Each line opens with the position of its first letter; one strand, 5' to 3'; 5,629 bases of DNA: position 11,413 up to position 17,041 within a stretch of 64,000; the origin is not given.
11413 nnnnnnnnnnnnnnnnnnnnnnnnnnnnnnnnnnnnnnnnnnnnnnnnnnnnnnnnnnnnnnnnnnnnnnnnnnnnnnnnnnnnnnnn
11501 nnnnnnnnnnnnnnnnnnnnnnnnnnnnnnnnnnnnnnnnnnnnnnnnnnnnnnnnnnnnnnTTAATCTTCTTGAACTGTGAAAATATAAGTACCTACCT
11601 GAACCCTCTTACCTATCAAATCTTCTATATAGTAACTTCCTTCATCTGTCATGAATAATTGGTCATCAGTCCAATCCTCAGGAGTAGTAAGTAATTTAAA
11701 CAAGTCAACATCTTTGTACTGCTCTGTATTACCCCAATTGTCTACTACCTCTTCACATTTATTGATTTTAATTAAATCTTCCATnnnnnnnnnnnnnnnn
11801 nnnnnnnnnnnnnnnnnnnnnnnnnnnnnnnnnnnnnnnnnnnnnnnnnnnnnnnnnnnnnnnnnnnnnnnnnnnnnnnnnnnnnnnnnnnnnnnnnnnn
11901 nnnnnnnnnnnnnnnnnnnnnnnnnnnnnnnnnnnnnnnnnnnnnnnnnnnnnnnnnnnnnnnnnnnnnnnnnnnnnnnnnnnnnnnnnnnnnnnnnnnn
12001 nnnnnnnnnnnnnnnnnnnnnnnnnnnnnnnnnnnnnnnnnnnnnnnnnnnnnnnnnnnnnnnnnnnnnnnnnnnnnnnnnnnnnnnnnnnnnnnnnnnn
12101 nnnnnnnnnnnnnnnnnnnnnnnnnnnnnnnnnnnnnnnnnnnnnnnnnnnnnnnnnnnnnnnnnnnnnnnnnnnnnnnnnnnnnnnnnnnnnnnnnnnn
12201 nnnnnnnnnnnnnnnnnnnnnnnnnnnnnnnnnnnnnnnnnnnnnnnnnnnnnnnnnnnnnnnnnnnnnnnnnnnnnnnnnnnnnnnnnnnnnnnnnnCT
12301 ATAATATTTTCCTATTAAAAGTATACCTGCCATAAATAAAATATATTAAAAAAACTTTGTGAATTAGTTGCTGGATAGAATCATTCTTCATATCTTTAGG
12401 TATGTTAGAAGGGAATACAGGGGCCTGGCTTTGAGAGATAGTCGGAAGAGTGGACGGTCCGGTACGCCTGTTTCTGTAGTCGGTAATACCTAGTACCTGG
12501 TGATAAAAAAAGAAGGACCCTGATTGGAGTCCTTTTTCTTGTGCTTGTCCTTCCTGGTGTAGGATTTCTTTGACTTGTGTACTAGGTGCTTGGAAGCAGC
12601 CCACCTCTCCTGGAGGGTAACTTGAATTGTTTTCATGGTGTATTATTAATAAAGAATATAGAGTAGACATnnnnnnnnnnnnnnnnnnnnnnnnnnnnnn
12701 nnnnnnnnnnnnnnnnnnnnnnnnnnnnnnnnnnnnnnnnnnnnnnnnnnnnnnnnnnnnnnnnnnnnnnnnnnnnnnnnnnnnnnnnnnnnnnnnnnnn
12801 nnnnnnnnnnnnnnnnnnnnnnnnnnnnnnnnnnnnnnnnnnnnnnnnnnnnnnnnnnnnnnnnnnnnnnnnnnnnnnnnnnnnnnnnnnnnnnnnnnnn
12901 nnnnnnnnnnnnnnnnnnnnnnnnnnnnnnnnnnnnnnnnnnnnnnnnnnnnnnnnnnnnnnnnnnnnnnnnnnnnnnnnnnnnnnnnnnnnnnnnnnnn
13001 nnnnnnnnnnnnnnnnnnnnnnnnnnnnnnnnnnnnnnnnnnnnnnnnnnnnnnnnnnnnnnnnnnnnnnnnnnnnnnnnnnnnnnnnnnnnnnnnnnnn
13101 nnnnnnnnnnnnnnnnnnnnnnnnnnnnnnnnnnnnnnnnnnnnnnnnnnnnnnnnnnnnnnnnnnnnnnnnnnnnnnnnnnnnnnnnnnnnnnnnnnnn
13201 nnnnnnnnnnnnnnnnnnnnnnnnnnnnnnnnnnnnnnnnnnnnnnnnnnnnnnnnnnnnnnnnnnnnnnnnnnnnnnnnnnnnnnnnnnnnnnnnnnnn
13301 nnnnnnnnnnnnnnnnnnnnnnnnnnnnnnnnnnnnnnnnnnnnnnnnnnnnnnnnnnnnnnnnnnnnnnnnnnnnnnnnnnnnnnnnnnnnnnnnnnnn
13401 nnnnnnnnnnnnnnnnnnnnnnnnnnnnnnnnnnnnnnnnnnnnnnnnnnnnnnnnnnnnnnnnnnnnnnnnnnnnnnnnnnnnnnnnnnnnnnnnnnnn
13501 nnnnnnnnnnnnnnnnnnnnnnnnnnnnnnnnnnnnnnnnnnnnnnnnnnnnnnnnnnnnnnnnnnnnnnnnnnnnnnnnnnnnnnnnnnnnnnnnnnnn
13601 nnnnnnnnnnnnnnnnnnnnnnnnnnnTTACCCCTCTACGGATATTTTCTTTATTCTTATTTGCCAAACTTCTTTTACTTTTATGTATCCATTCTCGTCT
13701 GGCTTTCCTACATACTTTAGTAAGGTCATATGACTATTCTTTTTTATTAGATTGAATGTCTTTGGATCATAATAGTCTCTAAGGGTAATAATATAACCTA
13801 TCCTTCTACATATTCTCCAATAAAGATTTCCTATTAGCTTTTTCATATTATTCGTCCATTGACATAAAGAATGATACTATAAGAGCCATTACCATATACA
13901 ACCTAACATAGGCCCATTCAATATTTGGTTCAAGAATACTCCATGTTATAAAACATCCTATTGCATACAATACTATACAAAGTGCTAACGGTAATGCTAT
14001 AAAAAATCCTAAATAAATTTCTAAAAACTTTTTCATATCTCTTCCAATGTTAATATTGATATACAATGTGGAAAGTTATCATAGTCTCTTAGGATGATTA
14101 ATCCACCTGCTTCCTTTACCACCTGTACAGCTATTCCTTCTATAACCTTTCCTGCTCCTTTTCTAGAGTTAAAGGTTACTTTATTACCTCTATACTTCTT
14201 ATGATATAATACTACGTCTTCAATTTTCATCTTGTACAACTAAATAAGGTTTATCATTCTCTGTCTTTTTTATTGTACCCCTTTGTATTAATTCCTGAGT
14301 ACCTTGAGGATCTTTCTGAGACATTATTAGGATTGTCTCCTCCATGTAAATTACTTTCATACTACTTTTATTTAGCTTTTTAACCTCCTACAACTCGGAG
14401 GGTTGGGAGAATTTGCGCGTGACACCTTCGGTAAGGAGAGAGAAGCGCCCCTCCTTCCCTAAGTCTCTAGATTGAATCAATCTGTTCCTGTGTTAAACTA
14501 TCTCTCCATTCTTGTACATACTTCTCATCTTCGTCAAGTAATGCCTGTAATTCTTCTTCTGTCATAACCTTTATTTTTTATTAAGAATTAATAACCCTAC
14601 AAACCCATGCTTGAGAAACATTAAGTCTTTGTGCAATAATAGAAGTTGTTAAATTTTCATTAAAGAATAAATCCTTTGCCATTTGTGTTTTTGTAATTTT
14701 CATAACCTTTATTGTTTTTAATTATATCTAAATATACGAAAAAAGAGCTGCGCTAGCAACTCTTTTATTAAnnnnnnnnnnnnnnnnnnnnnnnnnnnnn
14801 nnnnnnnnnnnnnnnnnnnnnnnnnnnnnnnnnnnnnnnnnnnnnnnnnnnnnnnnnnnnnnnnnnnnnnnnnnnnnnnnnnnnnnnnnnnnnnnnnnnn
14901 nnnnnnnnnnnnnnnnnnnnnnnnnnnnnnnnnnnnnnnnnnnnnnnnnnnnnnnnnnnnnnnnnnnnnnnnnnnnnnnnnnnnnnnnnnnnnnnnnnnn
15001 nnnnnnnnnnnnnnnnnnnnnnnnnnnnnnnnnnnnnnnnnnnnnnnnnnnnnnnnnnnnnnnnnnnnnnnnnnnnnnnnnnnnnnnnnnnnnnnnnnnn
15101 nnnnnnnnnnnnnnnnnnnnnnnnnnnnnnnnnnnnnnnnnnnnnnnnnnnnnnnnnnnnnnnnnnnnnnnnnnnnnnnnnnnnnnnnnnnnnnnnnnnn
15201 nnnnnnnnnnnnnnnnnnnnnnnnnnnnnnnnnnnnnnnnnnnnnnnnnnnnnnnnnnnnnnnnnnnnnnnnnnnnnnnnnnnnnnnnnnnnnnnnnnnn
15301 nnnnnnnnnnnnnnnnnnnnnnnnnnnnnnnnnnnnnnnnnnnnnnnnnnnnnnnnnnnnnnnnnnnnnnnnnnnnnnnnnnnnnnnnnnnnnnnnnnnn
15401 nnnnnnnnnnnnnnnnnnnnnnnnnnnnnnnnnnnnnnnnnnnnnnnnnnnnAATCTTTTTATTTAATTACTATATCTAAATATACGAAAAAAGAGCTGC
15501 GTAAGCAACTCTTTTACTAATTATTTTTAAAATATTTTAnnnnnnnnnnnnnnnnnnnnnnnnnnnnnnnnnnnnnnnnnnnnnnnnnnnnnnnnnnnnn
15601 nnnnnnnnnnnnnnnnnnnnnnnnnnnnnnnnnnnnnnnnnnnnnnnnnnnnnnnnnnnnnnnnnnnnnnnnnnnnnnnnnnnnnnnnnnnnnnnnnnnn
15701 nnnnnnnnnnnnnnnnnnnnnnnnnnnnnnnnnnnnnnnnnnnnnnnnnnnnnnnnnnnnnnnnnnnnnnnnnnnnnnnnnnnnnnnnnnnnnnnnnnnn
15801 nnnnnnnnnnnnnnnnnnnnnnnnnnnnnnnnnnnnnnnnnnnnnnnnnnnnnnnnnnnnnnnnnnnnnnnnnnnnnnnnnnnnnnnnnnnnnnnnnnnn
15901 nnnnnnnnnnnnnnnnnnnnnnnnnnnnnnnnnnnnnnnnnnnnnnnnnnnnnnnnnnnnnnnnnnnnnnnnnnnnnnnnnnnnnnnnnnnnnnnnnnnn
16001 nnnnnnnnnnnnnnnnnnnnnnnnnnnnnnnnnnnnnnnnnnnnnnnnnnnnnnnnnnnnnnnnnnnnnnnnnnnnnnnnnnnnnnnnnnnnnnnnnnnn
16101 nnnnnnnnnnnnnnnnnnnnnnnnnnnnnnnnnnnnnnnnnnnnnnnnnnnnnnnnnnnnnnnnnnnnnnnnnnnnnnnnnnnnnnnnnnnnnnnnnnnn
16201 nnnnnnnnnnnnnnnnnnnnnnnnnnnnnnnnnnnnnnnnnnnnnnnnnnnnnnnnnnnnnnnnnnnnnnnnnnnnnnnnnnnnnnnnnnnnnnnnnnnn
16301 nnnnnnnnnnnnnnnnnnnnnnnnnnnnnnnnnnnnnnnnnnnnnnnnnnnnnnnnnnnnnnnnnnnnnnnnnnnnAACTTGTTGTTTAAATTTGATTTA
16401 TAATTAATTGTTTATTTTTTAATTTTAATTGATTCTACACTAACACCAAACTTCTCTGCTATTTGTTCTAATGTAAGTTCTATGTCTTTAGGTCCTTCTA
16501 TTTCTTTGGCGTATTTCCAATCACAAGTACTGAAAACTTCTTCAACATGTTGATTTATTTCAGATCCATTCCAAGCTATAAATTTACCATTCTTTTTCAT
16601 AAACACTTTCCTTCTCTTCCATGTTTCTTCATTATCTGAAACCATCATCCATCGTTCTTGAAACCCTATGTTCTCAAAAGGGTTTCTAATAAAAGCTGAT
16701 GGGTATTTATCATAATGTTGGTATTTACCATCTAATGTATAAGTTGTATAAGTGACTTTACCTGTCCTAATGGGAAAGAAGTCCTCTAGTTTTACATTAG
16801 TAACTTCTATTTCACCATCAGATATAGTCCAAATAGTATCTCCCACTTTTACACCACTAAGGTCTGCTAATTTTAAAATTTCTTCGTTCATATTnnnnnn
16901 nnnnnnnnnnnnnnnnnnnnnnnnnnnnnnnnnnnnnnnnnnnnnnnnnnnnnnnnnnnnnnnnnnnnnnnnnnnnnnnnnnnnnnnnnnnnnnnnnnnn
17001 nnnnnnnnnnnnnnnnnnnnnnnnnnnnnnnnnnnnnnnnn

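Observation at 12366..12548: Candidate phage small RNA: a plus-strand promoter-to-terminator unit antisense to a spurious ORF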

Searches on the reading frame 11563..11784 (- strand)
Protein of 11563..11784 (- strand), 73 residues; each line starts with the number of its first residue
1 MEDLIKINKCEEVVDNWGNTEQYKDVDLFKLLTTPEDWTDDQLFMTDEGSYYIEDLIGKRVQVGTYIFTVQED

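Call 28: search_protein_families(library=phrogs, proteins=[window:11563-11784:-], max_evalue=0.1)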
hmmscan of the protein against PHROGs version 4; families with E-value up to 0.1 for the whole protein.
window:11563-11784:- (73 aa): 0 families

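Call 29: search_protein_families(library=pfam, proteins=[window:11563-11784:-], max_evalue=0.1)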
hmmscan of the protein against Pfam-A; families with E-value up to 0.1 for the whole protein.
window:11563-11784:- (73 aa): 2 families
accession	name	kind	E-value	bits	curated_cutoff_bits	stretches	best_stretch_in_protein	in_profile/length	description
PF14485.11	DUF4431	-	0.05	13.8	24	1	42-64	3-25/48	Domain of unknown function (DUF4431)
PF19806.4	DUF6289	-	0.073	13.8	27.3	0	7-26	18-37/43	Family of unknown function (DUF6289)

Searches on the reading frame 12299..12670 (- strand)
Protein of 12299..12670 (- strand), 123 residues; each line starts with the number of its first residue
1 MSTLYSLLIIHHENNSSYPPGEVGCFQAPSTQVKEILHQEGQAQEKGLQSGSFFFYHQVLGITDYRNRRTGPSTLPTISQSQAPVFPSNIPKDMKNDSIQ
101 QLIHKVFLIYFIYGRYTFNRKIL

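Call 28: search_protein_families(library=phrogs, proteins=[window:12299-12670:-], max_evalue=0.1)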
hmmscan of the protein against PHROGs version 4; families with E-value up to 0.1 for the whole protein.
window:12299-12670:- (123 aa): 0 families

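Call 29: search_protein_families(library=pfam, proteins=[window:12299-12670:-], max_evalue=0.1)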
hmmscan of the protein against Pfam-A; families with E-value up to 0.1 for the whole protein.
window:12299-12670:- (123 aa): 1 family
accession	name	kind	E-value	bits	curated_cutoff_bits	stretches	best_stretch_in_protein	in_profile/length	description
PF21779.2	DUF6874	-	0.074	13.6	27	0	51-73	52-74/84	Family of unknown function (DUF6874)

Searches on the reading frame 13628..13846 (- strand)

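Call 28: search_protein_families(library=phrogs, proteins=[window:13628-13846:-], max_evalue=0.1)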
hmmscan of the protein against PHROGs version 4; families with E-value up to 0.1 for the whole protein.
window:13628-13846:- (72 aa): 0 families

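Call 29: search_protein_families(library=pfam, proteins=[window:13628-13846:-], max_evalue=0.1)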
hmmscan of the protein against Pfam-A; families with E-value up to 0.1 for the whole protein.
window:13628-13846:- (72 aa): 1 family
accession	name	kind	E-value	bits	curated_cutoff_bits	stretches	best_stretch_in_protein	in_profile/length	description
PF01830.25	Peptidase_C7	-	0.027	14.9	27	1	3-36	97-128/166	Peptidase C7 family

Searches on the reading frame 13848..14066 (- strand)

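Call 28: search_protein_families(library=phrogs, proteins=[window:13848-14066:-], max_evalue=0.1)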
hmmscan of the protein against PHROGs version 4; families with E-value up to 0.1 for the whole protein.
window:13848-14066:- (72 aa): 1 family
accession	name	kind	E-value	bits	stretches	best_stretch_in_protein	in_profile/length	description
phrog_35622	-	unknown function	0.09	13.8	0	11-38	1-26/52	-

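Call 29: search_protein_families(library=pfam, proteins=[window:13848-14066:-], max_evalue=0.1)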
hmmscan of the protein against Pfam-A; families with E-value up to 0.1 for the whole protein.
window:13848-14066:- (72 aa): 1 family
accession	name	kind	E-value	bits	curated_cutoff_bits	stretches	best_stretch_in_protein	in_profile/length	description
PF14012.11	DUF4229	-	0.015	15.8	27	1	27-70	8-47/68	Protein of unknown function (DUF4229)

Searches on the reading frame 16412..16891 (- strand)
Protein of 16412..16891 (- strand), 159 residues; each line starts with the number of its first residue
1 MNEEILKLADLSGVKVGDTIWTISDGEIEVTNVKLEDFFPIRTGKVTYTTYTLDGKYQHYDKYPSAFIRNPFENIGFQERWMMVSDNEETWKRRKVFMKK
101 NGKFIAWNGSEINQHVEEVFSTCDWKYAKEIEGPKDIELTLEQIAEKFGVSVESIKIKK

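Call 96: search_protein_families(library=pfam, proteins=[window:16412-16891:-], max_evalue=0.001)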
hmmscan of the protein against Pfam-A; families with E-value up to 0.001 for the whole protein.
window:16412-16891:- (159 aa): 1 family
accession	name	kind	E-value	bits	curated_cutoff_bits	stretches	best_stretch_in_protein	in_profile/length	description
PF01476.26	LysM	-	0.00032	21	20.9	0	140-155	8-23/43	LysM domain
